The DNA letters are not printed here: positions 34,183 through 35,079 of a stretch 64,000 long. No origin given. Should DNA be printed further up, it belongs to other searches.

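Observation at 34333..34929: Isochorismatase-family hydrolase is the first gene behind the branched-chain attenuator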

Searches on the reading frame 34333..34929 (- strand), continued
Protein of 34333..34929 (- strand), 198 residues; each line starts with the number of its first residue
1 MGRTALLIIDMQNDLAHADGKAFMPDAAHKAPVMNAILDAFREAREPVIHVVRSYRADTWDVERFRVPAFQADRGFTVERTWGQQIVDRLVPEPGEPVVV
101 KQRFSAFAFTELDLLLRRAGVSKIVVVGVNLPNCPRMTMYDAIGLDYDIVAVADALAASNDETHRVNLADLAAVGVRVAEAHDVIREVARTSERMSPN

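Call 67: find_homologous_proteins(query=A5, max_evalue=1e-30)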
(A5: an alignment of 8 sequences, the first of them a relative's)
Query A5 (8 sequences) (199 aa, profile of the alignment): 2939 proteins with E <= 1e-30 among 8000 candidates; the best 120 are listed.
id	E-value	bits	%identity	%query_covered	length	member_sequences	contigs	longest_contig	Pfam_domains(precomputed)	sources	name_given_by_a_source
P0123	1.1e-83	297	100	100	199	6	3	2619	PF00857.27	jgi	jgi:nicotinamidase-related amidase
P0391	8.5e-83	295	39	80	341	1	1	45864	PF00857.27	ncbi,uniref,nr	ncbi:Isochorismatase-like protein [Corchorus capsularis]|uniref:Isochorismatase-like protein n=1 Tax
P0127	1.4e-82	294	48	85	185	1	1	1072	PF00857.27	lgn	-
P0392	3.2e-82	293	90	99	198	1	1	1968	PF00857.27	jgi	jgi:nicotinamidase-related amidase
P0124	3.1e-80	286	46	93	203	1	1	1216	PF00857.27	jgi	jgi:nicotinamidase-related amidase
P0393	4.7e-80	286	87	100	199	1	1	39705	PF00857.27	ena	-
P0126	6.6e-80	285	47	91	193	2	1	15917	PF00857.27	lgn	-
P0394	8.9e-80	285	86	99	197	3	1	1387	PF00857.27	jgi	-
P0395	6.7e-79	282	50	94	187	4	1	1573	PF00857.27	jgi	jgi:nicotinamidase-related amidase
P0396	7.2e-79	282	54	89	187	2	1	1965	PF00857.27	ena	-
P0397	1.2e-78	281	53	89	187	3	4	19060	PF00857.27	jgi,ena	jgi:nicotinamidase-related amidase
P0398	2.2e-78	280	51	93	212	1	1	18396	PF00857.27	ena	-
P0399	2.7e-78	280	49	93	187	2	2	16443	PF00857.27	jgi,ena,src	-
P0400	3.0e-78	280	48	93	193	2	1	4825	PF00857.27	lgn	-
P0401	3.2e-78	280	53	89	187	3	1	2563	PF00857.27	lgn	-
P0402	3.5e-78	280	51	93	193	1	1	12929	PF00857.27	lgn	-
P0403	4.4e-78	279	49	91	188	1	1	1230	PF00857.27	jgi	-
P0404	5.1e-78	279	52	89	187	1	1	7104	PF00857.27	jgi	jgi:nicotinamidase-related amidase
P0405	5.3e-78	279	53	89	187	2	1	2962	PF00857.27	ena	-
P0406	5.7e-78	279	48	93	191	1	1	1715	PF00857.27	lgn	-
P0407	6.1e-78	279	49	94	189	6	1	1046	PF00857.27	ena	-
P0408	6.5e-78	279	53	88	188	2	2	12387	PF00857.27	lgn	-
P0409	9.8e-78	278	47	94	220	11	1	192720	PF00857.27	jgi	jgi:nicotinamidase-related amidase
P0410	1.1e-77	278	54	87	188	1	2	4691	PF00857.27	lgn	-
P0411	1.2e-77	278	54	87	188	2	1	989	PF00857.27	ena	-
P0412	1.2e-77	278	49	89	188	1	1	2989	PF00857.27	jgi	jgi:nicotinamidase-related amidase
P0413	1.4e-77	278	49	94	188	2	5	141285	PF00857.27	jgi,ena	-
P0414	1.5e-77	277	54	89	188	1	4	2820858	PF00857.27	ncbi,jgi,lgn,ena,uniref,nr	ncbi:cysteine hydrolase family protein [Methanoregula formicica]|uniref:Nicotinamidase-like amidase 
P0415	1.6e-77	277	54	89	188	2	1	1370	PF00857.27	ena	-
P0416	1.9e-77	277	53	88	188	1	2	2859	PF00857.27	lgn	-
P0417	2.0e-77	277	50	94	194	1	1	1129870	PF00857.27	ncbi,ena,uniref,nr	ncbi:isochorismatase family cysteine hydrolase [uncultured Methanoregula sp.]|uniref:cysteine hydrol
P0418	2.1e-77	277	48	92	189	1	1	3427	PF00857.27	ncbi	-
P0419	2.1e-77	277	48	93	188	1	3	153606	PF00857.27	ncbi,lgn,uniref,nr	ncbi:isochorismatase family cysteine hydrolase [Methanoregula sp.]|uniref:cysteine hydrolase family 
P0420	2.2e-77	277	53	89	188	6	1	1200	PF00857.27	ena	-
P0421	2.2e-77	277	49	94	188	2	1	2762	PF00857.27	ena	-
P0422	2.3e-77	277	48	92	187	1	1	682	PF00857.27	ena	-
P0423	2.5e-77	277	51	93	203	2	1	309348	PF00857.27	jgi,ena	-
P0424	2.7e-77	277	48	94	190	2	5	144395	PF00857.27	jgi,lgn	jgi:nicotinamidase-related amidase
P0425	2.8e-77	277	49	89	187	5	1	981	PF00857.27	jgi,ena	-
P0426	2.9e-77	277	46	94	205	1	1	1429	PF00857.27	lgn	-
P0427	2.9e-77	277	51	93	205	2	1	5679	PF00857.27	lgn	-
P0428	3.0e-77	276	48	88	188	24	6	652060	PF00857.27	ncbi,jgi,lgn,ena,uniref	ncbi:MAG: isochorismatase family cysteine hydrolase [Methanoregula sp.]|jgi:nicotinamidase-related a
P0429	3.0e-77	276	50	92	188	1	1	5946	PF00857.27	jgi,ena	-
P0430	3.1e-77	276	46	91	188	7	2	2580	PF00857.27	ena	-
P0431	3.5e-77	276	54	87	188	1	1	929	PF00857.27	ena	-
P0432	3.8e-77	276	51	91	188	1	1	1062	PF00857.27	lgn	-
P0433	3.9e-77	276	49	94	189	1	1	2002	PF00857.27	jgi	-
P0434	4.0e-77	276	48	94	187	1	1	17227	PF00857.27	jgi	jgi:nicotinamidase-related amidase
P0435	4.0e-77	276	50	88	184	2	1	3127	PF00857.27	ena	-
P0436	4.0e-77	276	49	94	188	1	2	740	PF00857.27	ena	-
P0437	4.2e-77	276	51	93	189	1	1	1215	PF00857.27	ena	-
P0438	4.7e-77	276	52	88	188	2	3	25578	PF00857.27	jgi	jgi:nicotinamidase-related amidase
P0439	5.1e-77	276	47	91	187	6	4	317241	PF00857.27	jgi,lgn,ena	jgi:nicotinamidase-related amidase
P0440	5.1e-77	276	51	91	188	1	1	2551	PF00857.27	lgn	-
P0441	5.4e-77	276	48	93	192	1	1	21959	PF00857.27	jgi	jgi:nicotinamidase-related amidase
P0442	5.4e-77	276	49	93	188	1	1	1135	PF00857.27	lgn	-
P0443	5.4e-77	276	45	93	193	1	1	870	PF00857.27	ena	-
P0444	5.8e-77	276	48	93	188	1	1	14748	PF00857.27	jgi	jgi:nicotinamidase-related amidase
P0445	5.9e-77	276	47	91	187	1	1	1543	PF00857.27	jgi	jgi:nicotinamidase-related amidase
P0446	6.4e-77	275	47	93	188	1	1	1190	PF00857.27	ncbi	-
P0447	6.6e-77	275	49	87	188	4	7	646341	PF00857.27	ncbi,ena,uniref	ncbi:cysteine hydrolase family protein [Methanoregula sp.]|uniref:cysteine hydrolase family protein 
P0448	7.2e-77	275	45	94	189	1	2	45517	PF00857.27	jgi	jgi:nicotinamidase-related amidase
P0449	7.4e-77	275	49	87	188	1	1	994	PF00857.27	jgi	jgi:nicotinamidase-related amidase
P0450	7.6e-77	275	48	91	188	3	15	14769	PF00857.27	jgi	jgi:nicotinamidase-related amidase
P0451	7.6e-77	275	80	93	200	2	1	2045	PF00857.27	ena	-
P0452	7.7e-77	275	46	93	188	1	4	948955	PF00857.27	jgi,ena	jgi:nicotinamidase-related amidase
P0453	7.7e-77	275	48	93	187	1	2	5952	PF00857.27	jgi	jgi:nicotinamidase-related amidase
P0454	7.8e-77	275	49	91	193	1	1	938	PF00857.27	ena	-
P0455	8.3e-77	275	51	91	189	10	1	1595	PF00857.27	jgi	-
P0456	8.8e-77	275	49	93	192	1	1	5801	PF00857.27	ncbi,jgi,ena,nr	ncbi:MAG: cysteine hydrolase [Methanoregula sp.]|nr:cysteine hydrolase [Methanoregula sp.]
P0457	8.8e-77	275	48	91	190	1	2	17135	PF00857.27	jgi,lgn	jgi:nicotinamidase-related amidase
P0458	9.4e-77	275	51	94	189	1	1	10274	PF00857.27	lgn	-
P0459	9.7e-77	275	47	93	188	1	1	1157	PF00857.27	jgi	jgi:nicotinamidase-related amidase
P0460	1.0e-76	275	49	92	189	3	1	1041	PF00857.27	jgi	-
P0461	1.0e-76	275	48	94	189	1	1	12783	PF00857.27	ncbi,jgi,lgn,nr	ncbi:MAG TPA: isochorismatase family cysteine hydrolase [Methanoregula sp.]|nr:isochorismatase famil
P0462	1.0e-76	275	49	89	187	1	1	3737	PF00857.27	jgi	jgi:nicotinamidase-related amidase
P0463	1.1e-76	275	49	93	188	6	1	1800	PF00857.27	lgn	-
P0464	1.2e-76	275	49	87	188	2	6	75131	PF00857.27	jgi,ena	jgi:nicotinamidase-related amidase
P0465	1.2e-76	274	50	91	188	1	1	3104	PF00857.27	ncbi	-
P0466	1.2e-76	274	50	94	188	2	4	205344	PF00857.27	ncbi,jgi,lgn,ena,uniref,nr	ncbi:MAG: cysteine hydrolase [Methanoregula sp.]|jgi:nicotinamidase-related amidase|uniref:cysteine 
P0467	1.3e-76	274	48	94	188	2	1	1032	PF00857.27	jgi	jgi:nicotinamidase-related amidase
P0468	1.3e-76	274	48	94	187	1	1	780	PF00857.27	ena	-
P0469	1.3e-76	274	48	94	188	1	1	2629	PF00857.27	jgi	jgi:nicotinamidase-related amidase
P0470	1.3e-76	274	48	94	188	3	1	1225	PF00857.27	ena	-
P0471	1.4e-76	274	48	94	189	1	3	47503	PF00857.27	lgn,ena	-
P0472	1.4e-76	274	48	94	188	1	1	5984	PF00857.27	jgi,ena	jgi:nicotinamidase-related amidase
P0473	1.4e-76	274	47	93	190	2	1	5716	PF00857.27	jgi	-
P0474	1.4e-76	274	47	93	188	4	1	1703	PF00857.27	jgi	jgi:nicotinamidase-related amidase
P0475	1.5e-76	274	49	91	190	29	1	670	PF00857.27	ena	-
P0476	1.5e-76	274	48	91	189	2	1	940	PF00857.27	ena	-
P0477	1.6e-76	274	49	93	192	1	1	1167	PF00857.27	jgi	-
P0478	1.7e-76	274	49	89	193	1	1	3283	PF00857.27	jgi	jgi:nicotinamidase-related amidase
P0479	1.7e-76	274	46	91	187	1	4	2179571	PF00857.27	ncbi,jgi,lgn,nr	ncbi:MAG: cysteine hydrolase [Methanoregula sp.]|nr:MAG: cysteine hydrolase [Methanoregula sp.]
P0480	1.7e-76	274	51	93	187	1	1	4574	PF00857.27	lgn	-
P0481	1.7e-76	274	53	88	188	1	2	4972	PF00857.27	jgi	jgi:nicotinamidase-related amidase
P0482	1.8e-76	274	49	93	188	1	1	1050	PF00857.27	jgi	jgi:nicotinamidase-related amidase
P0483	1.9e-76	274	47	87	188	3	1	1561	PF00857.27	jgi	-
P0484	1.9e-76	274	48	91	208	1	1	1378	PF00857.27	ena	-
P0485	1.9e-76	274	48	91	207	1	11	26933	PF00857.27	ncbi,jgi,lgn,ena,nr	ncbi:MAG: isochorismatase family cysteine hydrolase [Thermacetogeniaceae bacterium]|nr:cysteine hydr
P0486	2.0e-76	274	48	91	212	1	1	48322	PF00857.27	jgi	jgi:nicotinamidase-related amidase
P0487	2.0e-76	274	48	92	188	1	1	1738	PF00857.27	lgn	-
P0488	2.0e-76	274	50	87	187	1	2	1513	PF00857.27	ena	-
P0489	2.1e-76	274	51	89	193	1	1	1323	PF00857.27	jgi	jgi:nicotinamidase-related amidase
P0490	2.1e-76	274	49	87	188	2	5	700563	PF00857.27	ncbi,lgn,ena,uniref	ncbi:cysteine hydrolase family protein [Methanoregula sp.]|uniref:cysteine hydrolase family protein 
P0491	2.1e-76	274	49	92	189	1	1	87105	PF00857.27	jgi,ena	-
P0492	2.2e-76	274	49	94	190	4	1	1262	PF00857.27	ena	-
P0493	2.2e-76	274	48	93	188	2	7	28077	PF00857.27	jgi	jgi:nicotinamidase-related amidase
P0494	2.3e-76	274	48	94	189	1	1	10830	PF00857.27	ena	-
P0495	2.3e-76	274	50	91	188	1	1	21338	PF00857.27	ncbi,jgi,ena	ncbi:MAG: isochorismatase family cysteine hydrolase [Methanoregula sp.]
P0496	2.4e-76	274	47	88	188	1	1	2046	PF00857.27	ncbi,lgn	-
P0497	2.4e-76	274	49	93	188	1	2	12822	PF00857.27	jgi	jgi:nicotinamidase-related amidase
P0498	2.5e-76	273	46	92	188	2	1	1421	PF00857.27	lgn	-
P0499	2.6e-76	273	48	93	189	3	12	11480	PF00857.27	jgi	jgi:nicotinamidase-related amidase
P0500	2.7e-76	273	48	94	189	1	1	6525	PF00857.27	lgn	-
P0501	2.7e-76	273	47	92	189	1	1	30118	PF00857.27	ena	-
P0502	2.7e-76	273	48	93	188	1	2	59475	PF00857.27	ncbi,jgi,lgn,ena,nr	ncbi:MAG TPA: isochorismatase family cysteine hydrolase [Methanoregula sp.]|nr:isochorismatase famil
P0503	2.9e-76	273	49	95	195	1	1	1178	PF00857.27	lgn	-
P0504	3.0e-76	273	47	91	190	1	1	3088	PF00857.27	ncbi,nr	ncbi:MAG: isochorismatase family cysteine hydrolase [Methanoregula sp.]|nr:isochorismatase family cy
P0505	3.0e-76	273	49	94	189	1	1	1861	PF00857.27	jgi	jgi:nicotinamidase-related amidase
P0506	3.0e-76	273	68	97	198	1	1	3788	PF00857.27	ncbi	-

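Call 68: find_encoding_contigs(protein=P0393, flank=4000, max_places=1)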
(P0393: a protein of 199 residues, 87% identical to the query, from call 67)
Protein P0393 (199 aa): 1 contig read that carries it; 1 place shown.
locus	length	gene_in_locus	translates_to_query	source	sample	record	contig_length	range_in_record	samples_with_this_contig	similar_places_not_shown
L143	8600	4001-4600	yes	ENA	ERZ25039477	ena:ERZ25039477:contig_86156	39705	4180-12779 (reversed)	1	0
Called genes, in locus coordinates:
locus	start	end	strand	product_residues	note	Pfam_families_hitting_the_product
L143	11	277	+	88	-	PF00312:Ribosomal_S15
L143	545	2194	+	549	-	PF01138:RNase_PH, PF03725:RNase_PH_C, PF01138:RNase_PH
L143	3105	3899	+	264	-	PF01113:DapB_N, PF05173:DapB_C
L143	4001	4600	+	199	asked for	PF00857:Isochorismatase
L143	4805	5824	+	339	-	PF01118:Semialdhyde_dh, PF02774:Semialdhyde_dhC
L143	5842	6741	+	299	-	PF00701:DHDPS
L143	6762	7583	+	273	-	PF01209:Ubie_methyltran, PF13489:Methyltransf_23 (weak), PF05175:MTS (weak), PF13847:Methyltransf_31, PF08241:Methyltransf_11, PF08242:Methyltransf_12, PF13578:Methyltransf_24 (weak), PF13649:Methyltransf_25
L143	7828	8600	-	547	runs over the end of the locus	PF13620:CarboxypepD_reg, PF13715:CarbopepD_reg_2 (weak), PF13620:CarboxypepD_reg, PF00404:Dockerin_1 (weak)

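Call 69: find_encoding_contigs(protein=P0126, flank=4000, max_places=1)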
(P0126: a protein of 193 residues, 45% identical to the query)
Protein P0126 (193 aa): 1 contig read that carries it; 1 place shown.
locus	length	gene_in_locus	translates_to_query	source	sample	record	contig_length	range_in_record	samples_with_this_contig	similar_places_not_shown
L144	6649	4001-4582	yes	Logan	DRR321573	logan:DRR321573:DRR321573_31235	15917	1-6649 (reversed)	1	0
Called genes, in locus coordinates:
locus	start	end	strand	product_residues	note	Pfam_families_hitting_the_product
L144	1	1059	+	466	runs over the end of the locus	PF00989:PAS, PF08448:PAS_4, PF13188:PAS_8 (weak), PF13426:PAS_9 (weak), PF02518:HATPase_c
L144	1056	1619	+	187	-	PF00583:Acetyltransf_1 (weak), PF13673:Acetyltransf_10 (faint)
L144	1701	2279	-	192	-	PF03729:DUF308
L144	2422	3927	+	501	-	PF14010:PEPcase_2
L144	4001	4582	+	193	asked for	PF00857:Isochorismatase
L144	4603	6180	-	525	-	PF04851:ResIII (weak), PF00270:DEAD, PF00271:Helicase_C, PF25399:DeaD_dimer, PF03880:DbpA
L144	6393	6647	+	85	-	?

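Call 70: find_encoding_contigs(protein=P0414, flank=4000, max_places=1)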
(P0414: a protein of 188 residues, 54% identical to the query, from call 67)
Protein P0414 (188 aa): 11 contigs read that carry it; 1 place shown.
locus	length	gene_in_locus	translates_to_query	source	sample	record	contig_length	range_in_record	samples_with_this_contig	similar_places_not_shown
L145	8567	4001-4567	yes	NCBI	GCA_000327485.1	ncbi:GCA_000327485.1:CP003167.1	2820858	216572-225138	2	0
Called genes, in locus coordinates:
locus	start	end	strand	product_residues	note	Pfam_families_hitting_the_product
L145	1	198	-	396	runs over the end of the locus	PF01969:Ni_insertion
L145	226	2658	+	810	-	PF02359:CDC48_N, PF02933:CDC48_2, PF00004:AAA, PF05496:RuvB_N (weak), PF13191:AAA_16 (weak), PF17862:AAA_lid_3, PF00004:AAA, PF17862:AAA_lid_3, +17 more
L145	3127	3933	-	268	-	PF01925:TauE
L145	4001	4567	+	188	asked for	PF00857:Isochorismatase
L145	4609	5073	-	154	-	-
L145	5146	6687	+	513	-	PF00501:AMP-binding, PF13193:AMP-binding_C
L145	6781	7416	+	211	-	PF23442:DUF7125, PF06745:ATPase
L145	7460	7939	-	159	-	-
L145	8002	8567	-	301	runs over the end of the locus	PF01717:Meth_synt_2, PF08267:Meth_synt_1 (weak)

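Call 71: find_encoding_contigs(protein=P0409, flank=4000, max_places=1)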
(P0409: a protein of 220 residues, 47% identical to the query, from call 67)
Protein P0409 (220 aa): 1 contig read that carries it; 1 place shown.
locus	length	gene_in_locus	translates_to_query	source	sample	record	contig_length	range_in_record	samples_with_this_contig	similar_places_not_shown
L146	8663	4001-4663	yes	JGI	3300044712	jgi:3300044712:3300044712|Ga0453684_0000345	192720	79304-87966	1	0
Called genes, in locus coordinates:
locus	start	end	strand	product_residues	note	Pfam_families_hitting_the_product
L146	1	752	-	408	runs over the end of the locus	PF01969:Ni_insertion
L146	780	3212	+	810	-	PF02359:CDC48_N, PF02933:CDC48_2, PF00004:AAA, PF05496:RuvB_N (weak), PF13191:AAA_16 (weak), PF17862:AAA_lid_3, PF00004:AAA, PF17862:AAA_lid_3, +16 more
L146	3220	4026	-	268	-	PF01925:TauE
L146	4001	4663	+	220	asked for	PF00857:Isochorismatase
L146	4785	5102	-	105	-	-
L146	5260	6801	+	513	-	PF00501:AMP-binding, PF13193:AMP-binding_C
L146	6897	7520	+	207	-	PF23442:DUF7125, PF06745:ATPase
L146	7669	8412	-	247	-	PF12385:Peptidase_C70 (weak), PF13529:Peptidase_C39_2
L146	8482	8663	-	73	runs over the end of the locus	-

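Call 72: find_encoding_contigs(protein=P0485, flank=4000, max_places=1)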
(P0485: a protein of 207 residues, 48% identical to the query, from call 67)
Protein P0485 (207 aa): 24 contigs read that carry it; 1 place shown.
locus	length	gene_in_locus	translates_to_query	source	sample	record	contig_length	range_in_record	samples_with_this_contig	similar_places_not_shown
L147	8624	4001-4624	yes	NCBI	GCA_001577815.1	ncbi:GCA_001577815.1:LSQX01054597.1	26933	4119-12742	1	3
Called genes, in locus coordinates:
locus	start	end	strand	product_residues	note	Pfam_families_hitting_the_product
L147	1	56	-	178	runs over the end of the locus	PF00210:Ferritin (faint), PF02915:Rubrerythrin, PF23458:DUF7130 (weak), PF21349:RUBY_RBDX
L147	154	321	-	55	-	-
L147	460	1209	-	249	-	PF10263:SprT-like (weak)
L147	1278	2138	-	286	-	PF02086:MethyltransfD12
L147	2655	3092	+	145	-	PF22381:Staph_reg_Sar_Rot (weak), PF01978:TrmB (weak), PF12802:MarR_2, PF13412:HTH_24 (weak), PF01047:MarR, PF13463:HTH_27, PF25212:HVO_A0114 (weak), PF09339:HTH_IclR, +3 more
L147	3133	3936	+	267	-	PF01135:PCMT, PF05148:Methyltransf_8, PF13489:Methyltransf_23, PF06325:PrmA, PF01209:Ubie_methyltran, PF13847:Methyltransf_31, PF08241:Methyltransf_11, PF08242:Methyltransf_12, +3 more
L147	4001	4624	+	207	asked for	PF00857:Isochorismatase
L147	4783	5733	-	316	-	PF01522:Polysacc_deac_1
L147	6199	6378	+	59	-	-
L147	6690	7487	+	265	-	PF07505:DUF5131 (faint), PF04055:Radical_SAM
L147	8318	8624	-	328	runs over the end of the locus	-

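Call 73: find_encoding_contigs(protein=P0423, flank=4000, max_places=1)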
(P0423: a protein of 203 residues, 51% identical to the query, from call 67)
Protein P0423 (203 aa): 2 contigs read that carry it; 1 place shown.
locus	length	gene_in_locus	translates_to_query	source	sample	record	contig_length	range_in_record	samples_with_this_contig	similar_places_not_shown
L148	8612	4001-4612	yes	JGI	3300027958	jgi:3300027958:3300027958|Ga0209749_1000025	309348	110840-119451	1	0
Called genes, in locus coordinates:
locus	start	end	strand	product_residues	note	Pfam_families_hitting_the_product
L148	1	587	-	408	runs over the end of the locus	PF01969:Ni_insertion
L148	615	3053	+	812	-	PF02359:CDC48_N, PF02933:CDC48_2, PF00004:AAA, PF05496:RuvB_N (weak), PF13191:AAA_16 (weak), PF17862:AAA_lid_3, PF00004:AAA, PF17862:AAA_lid_3, +17 more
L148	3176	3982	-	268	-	PF01925:TauE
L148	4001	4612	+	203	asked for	PF00857:Isochorismatase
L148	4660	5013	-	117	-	-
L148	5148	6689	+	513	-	PF00501:AMP-binding, PF13193:AMP-binding_C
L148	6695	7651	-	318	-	PF03227:GILT (weak)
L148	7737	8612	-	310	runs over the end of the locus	PF18093:Trm5_N, PF02475:TRM5-TYW2_MTfase, PF05175:MTS (weak), PF13649:Methyltransf_25 (weak)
